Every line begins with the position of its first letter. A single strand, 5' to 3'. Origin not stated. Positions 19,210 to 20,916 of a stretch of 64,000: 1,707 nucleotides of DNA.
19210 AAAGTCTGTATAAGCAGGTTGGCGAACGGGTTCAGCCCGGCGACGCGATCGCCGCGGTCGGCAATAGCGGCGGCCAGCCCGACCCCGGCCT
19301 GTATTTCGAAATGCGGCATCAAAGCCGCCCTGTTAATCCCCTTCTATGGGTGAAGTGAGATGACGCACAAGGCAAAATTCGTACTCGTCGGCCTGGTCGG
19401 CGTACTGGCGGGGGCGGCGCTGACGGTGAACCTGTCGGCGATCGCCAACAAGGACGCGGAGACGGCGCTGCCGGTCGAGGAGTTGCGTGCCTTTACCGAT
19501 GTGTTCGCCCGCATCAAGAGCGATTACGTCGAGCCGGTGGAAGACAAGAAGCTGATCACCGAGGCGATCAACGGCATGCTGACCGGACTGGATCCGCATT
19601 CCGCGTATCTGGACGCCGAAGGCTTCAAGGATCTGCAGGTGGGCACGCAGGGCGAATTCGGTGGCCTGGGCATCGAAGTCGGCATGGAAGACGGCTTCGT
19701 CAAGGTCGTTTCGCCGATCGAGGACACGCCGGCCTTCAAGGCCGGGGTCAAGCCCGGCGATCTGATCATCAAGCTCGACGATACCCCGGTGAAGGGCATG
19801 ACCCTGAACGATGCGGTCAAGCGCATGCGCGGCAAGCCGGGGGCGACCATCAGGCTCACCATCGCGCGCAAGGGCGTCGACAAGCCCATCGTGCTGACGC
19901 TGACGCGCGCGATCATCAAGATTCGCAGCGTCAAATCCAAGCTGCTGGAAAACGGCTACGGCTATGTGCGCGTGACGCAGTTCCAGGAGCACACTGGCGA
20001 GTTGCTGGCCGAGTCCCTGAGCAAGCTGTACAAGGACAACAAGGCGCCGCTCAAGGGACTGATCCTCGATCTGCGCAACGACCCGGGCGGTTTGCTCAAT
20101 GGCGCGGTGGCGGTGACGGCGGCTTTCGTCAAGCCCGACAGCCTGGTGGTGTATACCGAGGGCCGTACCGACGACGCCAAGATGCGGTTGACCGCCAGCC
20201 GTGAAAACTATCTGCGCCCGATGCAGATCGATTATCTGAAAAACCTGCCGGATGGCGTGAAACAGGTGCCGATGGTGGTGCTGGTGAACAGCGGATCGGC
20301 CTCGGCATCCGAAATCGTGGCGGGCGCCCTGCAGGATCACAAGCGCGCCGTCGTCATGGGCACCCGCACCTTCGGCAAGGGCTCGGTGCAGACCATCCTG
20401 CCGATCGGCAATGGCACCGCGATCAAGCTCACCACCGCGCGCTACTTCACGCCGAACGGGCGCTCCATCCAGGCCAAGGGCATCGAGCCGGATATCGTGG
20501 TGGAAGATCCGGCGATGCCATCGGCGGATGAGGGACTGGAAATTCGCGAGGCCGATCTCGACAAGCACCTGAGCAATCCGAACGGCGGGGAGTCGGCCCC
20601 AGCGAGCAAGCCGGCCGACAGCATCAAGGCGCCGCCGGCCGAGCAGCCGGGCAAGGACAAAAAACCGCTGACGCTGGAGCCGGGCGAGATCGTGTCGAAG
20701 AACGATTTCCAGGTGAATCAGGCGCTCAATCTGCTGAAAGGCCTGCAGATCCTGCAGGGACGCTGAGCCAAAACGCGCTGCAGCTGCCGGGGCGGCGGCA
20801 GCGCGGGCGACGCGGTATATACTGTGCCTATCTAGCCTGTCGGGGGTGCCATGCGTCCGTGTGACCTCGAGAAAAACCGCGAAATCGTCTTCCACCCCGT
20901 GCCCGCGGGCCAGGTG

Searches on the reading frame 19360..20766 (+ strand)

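Call 88: search_protein_families(library=pfam, proteins=[window:19360-20766:+], max_evalue=0.00001)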
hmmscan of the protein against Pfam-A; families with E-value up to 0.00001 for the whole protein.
window:19360-20766:+ (468 aa): 5 families
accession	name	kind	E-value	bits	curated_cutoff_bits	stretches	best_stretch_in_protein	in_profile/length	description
PF03572.23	Peptidase_S41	-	6.3e-55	185.7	24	1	200-381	2-165/165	Peptidase family S41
PF13180.12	PDZ_2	-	5.6e-14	52.6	27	1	101-177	1-76/80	PDZ domain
PF22694.1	CtpB_N-like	-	2.8e-10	40.9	27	1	27-87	23-84/85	Activating protease CtpB N-terminal domain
PF17820.7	PDZ_6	-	4.4e-10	39.6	27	1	116-170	2-54/54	PDZ domain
PF00595.29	PDZ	-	3.2e-09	37.5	23.2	1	99-168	8-80/81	PDZ domain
